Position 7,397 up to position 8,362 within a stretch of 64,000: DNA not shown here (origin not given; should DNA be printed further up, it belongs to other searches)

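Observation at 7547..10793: CDP-alcohol phosphatidyltransferase translationally coupled to the hpnN-like exporter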

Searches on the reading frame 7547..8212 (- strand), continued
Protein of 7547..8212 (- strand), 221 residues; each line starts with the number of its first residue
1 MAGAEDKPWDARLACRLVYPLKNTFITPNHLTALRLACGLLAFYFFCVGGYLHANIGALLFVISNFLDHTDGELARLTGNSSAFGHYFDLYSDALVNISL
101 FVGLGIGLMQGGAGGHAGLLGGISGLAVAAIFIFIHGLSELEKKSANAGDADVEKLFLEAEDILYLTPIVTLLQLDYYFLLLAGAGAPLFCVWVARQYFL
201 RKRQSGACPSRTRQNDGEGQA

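Call 24: search_protein_families(library=pfam, proteins=[L016:10610-11611:+, L003:6277-7023:+, L056:13202-13963:+, L080:10625-11374:+, L066:12041-13696:+, L061:2597-3577:+, L055:17121-18287:+, L074:10744-12372:+, L065:16146-17228:+, L072:8635-9843:+], max_evalue=0.00001)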
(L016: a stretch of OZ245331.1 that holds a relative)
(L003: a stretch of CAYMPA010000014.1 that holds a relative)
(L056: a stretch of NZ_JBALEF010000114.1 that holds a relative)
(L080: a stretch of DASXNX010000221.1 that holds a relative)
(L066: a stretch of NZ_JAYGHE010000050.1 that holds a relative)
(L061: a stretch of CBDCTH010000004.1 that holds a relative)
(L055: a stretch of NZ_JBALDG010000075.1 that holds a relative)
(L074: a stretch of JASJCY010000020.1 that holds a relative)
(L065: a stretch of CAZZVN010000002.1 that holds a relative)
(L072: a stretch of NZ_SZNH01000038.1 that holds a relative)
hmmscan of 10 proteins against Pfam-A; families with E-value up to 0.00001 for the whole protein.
L016:10610-11611:+ (333 aa): 8 families
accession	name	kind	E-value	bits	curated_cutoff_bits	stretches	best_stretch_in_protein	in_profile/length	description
PF01370.27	Epimerase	-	9.2e-36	123.9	20.9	1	4-230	2-240/240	NAD dependent epimerase/dehydratase family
PF01073.25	3Beta_HSD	-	3.5e-24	85.8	22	1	4-218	1-229/280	3-beta hydroxysteroid dehydrogenase/isomerase family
PF13460.12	NAD_binding_10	-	5e-19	69.3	27.2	1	7-170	1-145/184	NAD(P)H-binding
PF16363.11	GDP_Man_Dehyd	-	6.6e-18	65.7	27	1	4-238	1-257/332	GDP-mannose 4,6 dehydratase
PF07993.18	NAD_binding_4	-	3.2e-17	63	20.1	1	5-178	1-210/258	Male sterility protein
PF05368.20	NmrA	-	1.5e-16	61.3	27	1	4-113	6-107/298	NmrA-like family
PF04321.23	RmlD_sub_bind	-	1.8e-07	31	27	1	1-154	1-138/287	RmlD substrate binding domain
PF02719.21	Polysacc_synt_2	-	3.2e-06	27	20.2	0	4-113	2-128/293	Polysaccharide biosynthesis protein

L003:6277-7023:+ (248 aa): 1 family
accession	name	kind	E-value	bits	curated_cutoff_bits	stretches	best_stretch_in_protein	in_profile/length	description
PF05721.19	PhyH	-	1.6e-20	74.7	22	1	11-207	1-213/213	Phytanoyl-CoA dioxygenase (PhyH)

L056:13202-13963:+ (253 aa): 1 family
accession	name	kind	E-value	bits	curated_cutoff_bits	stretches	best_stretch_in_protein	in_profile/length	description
PF12804.13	NTP_transf_3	-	2.3e-15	57.6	27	1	5-123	1-109/160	MobA-like NTP transferase domain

L080:10625-11374:+ (249 aa): 1 family
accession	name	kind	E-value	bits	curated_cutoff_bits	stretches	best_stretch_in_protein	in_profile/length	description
PF23169.1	HalD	-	3.1e-09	37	26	1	68-140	59-130/228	Halogenase D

L066:12041-13696:+ (551 aa): 3 families
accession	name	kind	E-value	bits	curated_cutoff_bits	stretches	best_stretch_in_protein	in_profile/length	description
PF13714.12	PEP_mutase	-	2.2e-58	198.1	31.5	1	24-265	5-239/240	Phosphoenolpyruvate phosphomutase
PF12804.13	NTP_transf_3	-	1.8e-13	51.4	27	1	310-427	1-121/160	MobA-like NTP transferase domain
PF00483.29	NTP_transferase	-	2.3e-06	27.8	21.2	0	310-364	2-57/245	Nucleotidyl transferase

L061:2597-3577:+ (326 aa): 1 family
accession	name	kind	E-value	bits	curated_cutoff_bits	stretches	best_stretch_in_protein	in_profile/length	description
PF03706.18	LPG_synthase_TM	-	4e-27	95.9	33.4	1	12-303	4-297/302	Lysylphosphatidylglycerol synthase TM region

L055:17121-18287:+ (388 aa): 2 families
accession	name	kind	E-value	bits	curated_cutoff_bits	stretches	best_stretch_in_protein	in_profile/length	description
PF02775.26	TPP_enzyme_C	-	1.9e-14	54.2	21.9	1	241-346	25-142/151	Thiamine pyrophosphate enzyme, C-terminal TPP binding domain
PF02776.23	TPP_enzyme_N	-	3e-11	43.6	26.8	1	5-115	5-113/119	Thiamine pyrophosphate enzyme, N-terminal TPP binding domain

L074:10744-12372:+ (542 aa): 3 families
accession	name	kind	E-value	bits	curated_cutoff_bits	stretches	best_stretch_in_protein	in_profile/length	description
PF00005.33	ABC_tran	-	4.2e-30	105.6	25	1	349-484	3-136/137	ABC transporter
PF00664.28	ABC_membrane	-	1e-11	45.5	28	1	17-276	7-270/274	ABC transporter transmembrane region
PF02463.25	SMC_N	-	1.9e-08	34.5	40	0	449-530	129-212/220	RecF/RecN/SMC N terminal domain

L065:16146-17228:+ (360 aa): 1 family
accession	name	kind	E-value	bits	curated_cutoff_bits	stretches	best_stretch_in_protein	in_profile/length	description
PF00266.25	Aminotran_5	-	2.8e-14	53.3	21.5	1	56-330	62-342/371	Aminotransferase class-V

L072:8635-9843:+ (402 aa): 4 families
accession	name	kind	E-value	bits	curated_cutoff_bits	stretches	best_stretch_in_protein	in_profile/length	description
PF13506.12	Glyco_transf_21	-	7.5e-41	139.9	21.7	1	115-283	6-174/174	Glycosyl transferase family 21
PF13641.12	Glyco_tranf_2_3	-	6e-20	72.7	27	1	72-284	19-230/230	Glycosyltransferase like family 2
PF13632.12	Glyco_trans_2_3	-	3.6e-15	56.8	27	1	143-327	2-193/198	Glycosyl transferase family group 2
PF00535.33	Glycos_transf_2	-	4.1e-09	37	23.3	1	70-226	14-165/168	Glycosyl transferase family 2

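Call 32: list_cluster_members(proteins=[L024:8329-9984:+, L078:6183-7820:+, L024:10747-11409:+, L016:10610-11611:+, L003:6277-7023:+])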
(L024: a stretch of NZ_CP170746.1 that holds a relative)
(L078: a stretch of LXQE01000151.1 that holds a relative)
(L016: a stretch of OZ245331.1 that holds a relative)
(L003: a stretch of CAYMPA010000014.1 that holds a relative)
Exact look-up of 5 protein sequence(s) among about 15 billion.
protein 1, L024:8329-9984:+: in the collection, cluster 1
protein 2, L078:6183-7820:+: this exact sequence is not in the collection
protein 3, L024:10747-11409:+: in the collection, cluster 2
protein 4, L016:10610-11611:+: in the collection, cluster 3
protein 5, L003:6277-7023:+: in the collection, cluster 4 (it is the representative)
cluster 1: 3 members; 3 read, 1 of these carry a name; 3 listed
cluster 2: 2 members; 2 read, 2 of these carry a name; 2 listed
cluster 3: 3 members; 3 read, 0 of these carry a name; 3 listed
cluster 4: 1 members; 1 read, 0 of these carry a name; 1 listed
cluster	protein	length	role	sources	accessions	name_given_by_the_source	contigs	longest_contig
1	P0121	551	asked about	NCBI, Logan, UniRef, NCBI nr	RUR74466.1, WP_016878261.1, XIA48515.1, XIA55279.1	B12-binding domain-containing radical SAM protein [Chlorogloeopsis fritschii PCC 9212] | B12-binding domain-containing radical SAM protein n=1 Tax=Chlorogloeopsis fritschii PCC ... | B12-binding domain-containing radical SAM protein [Chlorogloeopsis fritschii]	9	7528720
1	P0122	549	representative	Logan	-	-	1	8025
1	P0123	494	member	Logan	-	-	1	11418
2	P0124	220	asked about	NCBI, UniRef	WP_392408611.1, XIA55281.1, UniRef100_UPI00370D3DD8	Coq4 family protein [Chlorogloeopsis fritschii] | Coq4 family protein n=1 Tax=Chlorogloeopsis fritschii TaxID=1124 RepID=UPI00370D3DD8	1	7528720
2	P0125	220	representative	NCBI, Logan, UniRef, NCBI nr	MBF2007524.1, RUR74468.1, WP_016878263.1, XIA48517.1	Coq4 family protein [Chlorogloeopsis fritschii PCC 9212] | Ubiquinone biosynthesis protein n=1 Tax=Chlorogloeopsis fritschii PCC 6912 TaxID=211165 ... | Coq4 family protein [Chlorogloeopsis fritschii]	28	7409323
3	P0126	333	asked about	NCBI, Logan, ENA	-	-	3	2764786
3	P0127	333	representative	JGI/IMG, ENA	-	-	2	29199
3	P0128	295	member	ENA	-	-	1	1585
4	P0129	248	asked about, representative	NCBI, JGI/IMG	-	-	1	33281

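Call 42: find_encoding_contigs(protein=P0002, flank=10000, max_places=2)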
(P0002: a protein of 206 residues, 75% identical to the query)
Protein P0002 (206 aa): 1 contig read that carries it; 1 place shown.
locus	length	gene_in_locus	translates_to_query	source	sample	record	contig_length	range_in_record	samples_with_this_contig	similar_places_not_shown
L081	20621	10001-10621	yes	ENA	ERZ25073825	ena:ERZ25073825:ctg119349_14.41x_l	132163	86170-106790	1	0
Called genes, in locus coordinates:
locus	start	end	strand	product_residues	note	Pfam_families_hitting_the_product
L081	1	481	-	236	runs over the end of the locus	PF02397:Bac_transf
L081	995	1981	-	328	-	PF01370:Epimerase, PF04321:RmlD_sub_bind (weak), PF16363:GDP_Man_Dehyd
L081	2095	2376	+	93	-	PF07798:CCDC90-like (weak)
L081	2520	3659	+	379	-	PF00494:SQS_PSY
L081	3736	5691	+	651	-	PF09492:Pec_lyase (faint), PF13249:SQHop_cyclase_N, PF13243:SQHop_cyclase_C, PF00432:Prenyltrans (weak)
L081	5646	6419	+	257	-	PF01048:PNP_UDP_1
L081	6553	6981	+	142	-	PF08780:NTase_sub_bind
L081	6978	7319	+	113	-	PF01909:NTP_transf_2, PF18765:Polbeta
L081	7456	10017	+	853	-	PF03176:MMPL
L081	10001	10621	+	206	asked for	PF01066:CDP-OH_P_transf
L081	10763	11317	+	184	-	PF13274:SocA_Panacea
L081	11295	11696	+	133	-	-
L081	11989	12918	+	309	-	PF03279:Lip_A_acyltrans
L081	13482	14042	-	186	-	PF01923:Cob_adeno_trans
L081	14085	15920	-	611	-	PF07715:Plug, PF00593:TonB_dep_Rec_b-barrel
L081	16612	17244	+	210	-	-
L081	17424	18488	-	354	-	PF10023:Aminopep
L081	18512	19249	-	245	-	PF00483:NTP_transferase (weak), PF01128:IspD (weak), PF12804:NTP_transf_3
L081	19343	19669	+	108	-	PF05973:Gp49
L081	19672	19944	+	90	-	PF13744:HTH_37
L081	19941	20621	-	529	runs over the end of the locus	PF00342:PGI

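Call 49: search_dna_similar(query=window:7547-8212:-, collection=plasmids, mode=protein, max_rows=15, max_evalue=1e-10)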
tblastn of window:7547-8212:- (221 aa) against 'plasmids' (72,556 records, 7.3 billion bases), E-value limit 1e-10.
Records with a match: 15; places in all: 15; records where one place covers at least 80% of the query: 14.
Best place of each record, by identity: <60% 15.
By first word of the organism name: Mycetohabitans 9; Burkholderia 4; Cupriavidus 1; Roseomonas 1.
By predicted mobility (MOB-suite, as given by PLSDB): non-mobilizable 15.
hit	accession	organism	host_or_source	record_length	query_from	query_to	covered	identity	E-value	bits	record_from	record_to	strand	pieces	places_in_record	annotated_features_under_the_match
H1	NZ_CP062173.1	Mycetohabitans rhizoxinica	Rhizopus microsporus,bacterial ...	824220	4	208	93%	47.1%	2e-27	116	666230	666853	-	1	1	CDP-alcohol phosphatidyltransferase family protein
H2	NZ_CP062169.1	Mycetohabitans endofungorum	Rhizopus microsporus,bacterial ...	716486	7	208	91%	47.5%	5e-28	117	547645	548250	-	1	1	CDP-alcohol phosphatidyltransferase family protein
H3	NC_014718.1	Mycetohabitans rhizoxinica HKI 454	-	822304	4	208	93%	46.6%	3e-28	118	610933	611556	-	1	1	CDP-alcohol phosphatidyltransferase family protein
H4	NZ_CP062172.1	Mycetohabitans rhizoxinica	Rhizopus microsporus,bacterial ...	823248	4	208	93%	46.6%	3e-28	118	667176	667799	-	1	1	CDP-alcohol phosphatidyltransferase family protein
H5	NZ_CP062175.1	Mycetohabitans rhizoxinica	Rhizopus microsporus,bacterial culture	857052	4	208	93%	46.6%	3e-28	118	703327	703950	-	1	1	CDP-alcohol phosphatidyltransferase family protein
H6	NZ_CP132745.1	Mycetohabitans endofungorum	-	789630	7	208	91%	47.3%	5e-27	115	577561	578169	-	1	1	CDP-alcohol phosphatidyltransferase family protein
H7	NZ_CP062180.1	Mycetohabitans endofungorum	Rhizopus microsporus,bacterial ...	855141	7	208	91%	47.3%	5e-27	115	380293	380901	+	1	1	CDP-alcohol phosphatidyltransferase family protein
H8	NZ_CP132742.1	Mycetohabitans endofungorum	Rhizopus microsporus,culture isolated ...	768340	7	208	91%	47.3%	5e-27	115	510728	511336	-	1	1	CDP-alcohol phosphatidyltransferase family protein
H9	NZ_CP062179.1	Mycetohabitans endofungorum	Rhizopus microsporus,bacterial ...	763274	7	208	91%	47.3%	1e-26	114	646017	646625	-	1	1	CDP-alcohol phosphatidyltransferase family protein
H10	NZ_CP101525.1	Burkholderia arboris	mixed culture,soil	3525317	7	221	97%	43.7%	2e-33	133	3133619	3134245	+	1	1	none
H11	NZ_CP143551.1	Burkholderia multivorans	Homo sapiens,bronchoalveolar lavage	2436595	7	221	97%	43.6%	5e-33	132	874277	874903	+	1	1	none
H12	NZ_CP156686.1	Burkholderia stagnalis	Bacterial cells,soils collected in ...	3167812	7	221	97%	43.6%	6e-33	132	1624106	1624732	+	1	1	none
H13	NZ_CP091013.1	Burkholderia cenocepacia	-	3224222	7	221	97%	43.3%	4e-34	135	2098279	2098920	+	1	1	none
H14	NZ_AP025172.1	Cupriavidus sp. P-10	-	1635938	7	213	94%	44.0%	2e-35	139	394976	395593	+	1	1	none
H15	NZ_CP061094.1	Roseomonas marmotae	Marmota himalayana,pure culture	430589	12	102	41%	49.5%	8e-13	74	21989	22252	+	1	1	CDP-alcohol phosphatidyltransferase family protein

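Call 50: get_annotated_region(hit=H3, flank=12000)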
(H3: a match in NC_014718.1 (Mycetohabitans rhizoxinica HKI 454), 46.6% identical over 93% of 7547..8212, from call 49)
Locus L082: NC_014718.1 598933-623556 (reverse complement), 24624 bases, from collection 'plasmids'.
description: Mycetohabitans rhizoxinica HKI 454 plasmid pBRH01, complete sequence
organism: Mycetohabitans rhizoxinica HKI 454 (NCBI taxid 882378)
taxonomy: Bacteria; Pseudomonadota; Betaproteobacteria; Burkholderiales; Burkholderiaceae; Mycetohabitans; Mycetohabitans rhizoxinica; Mycetohabitans rhizoxinica HKI 454
host: -; source: -; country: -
typing (MOB-suite, as given by PLSDB): non-mobilizable
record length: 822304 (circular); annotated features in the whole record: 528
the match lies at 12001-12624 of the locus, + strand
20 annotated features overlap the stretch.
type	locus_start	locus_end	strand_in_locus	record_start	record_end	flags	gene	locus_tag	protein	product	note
CDS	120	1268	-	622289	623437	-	-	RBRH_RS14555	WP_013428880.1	ABC transporter ATP-binding protein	-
CDS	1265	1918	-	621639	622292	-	-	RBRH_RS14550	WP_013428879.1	ABC transporter permease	-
CDS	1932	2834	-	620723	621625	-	-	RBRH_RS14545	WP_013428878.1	glycine betaine ABC transporter substrate-binding protein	-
CDS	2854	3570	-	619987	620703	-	-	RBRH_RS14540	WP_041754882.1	ABC transporter permease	-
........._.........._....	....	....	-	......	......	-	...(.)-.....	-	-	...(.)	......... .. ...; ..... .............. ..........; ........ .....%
CDS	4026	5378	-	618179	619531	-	-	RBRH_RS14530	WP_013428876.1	sigma-54 dependent transcriptional regulator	GO:0006355 - regulation of DNA-templated transcription [Evidence IEA]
CDS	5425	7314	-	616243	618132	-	-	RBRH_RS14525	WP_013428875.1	ATP-binding protein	-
CDS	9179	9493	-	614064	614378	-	-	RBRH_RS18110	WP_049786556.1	hypothetical protein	-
CDS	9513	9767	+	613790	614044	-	-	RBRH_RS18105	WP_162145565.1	hypothetical protein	-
CDS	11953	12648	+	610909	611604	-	-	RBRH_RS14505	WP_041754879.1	CDP-alcohol phosphatidyltransferase family protein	GO:0008654 - phospholipid biosynthetic process [Evidence IEA]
CDS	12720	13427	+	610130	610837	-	-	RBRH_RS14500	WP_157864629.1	2OG-Fe(II) oxygenase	-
CDS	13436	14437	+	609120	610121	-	-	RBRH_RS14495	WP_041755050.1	lysylphosphatidylglycerol synthase domain-containing protein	-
CDS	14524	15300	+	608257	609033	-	-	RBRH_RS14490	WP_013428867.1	phosphocholine cytidylyltransferase family protein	-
CDS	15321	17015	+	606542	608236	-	aepX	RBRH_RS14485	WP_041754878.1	phosphoenolpyruvate mutase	GO:0019634 - organic phosphonate metabolic process [Evidence IEA]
CDS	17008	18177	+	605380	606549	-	aepY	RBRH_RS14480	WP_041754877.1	phosphonopyruvate decarboxylase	GO:0017000 - antibiotic biosynthetic process [Evidence IEA]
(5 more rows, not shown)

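Call 51: get_annotated_region(hit=H13, flank=12000)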
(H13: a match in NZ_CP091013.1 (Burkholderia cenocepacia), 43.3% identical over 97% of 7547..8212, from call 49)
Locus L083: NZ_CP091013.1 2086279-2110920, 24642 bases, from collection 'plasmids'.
description: Burkholderia cenocepacia strain CMCC(B)23006 plasmid unnamed1, complete sequence
organism: Burkholderia cenocepacia (NCBI taxid 95486)
taxonomy: Bacteria; Pseudomonadota; Betaproteobacteria; Burkholderiales; Burkholderiaceae; Burkholderia; Burkholderia cenocepacia
host: -; source: -; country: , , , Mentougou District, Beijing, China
typing (MOB-suite, as given by PLSDB): non-mobilizable
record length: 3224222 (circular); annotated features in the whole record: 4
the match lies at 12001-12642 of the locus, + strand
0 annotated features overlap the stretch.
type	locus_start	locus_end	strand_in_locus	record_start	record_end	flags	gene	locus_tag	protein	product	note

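Call 53: predict_structure(alignment_id=A2)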
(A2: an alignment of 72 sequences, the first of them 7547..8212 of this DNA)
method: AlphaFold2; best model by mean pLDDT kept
length: 221 residues; sequences in the alignment: 72
mean_pLDDT: 89.1   pTM: 0.84
mean pLDDT of the five models: 89.1, 88.8, 88.0, 87.7, 86.9
residues with pLDDT >= 90: 160; 70-90: 35; 50-70: 20; < 50: 6
segments of 3 or more residues with pLDDT < 50: 1-3
pLDDT, mean of each block of 10 residues (from residue 1): 68 94 96 98 98 98 96 93 92 97 98 96 98 91 71 73 93 98 97 94 74 51 59
secondary structure, 60 per line:
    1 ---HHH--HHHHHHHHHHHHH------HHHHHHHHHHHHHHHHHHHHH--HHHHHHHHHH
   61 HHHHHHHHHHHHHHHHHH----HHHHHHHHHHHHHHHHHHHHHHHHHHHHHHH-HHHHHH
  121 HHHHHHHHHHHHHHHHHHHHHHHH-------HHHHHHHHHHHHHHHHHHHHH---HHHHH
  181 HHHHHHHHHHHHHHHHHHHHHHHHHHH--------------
elements in order: H9-21 H28-48 H51-78 H83-113 H115-144 H152-172 H176-207
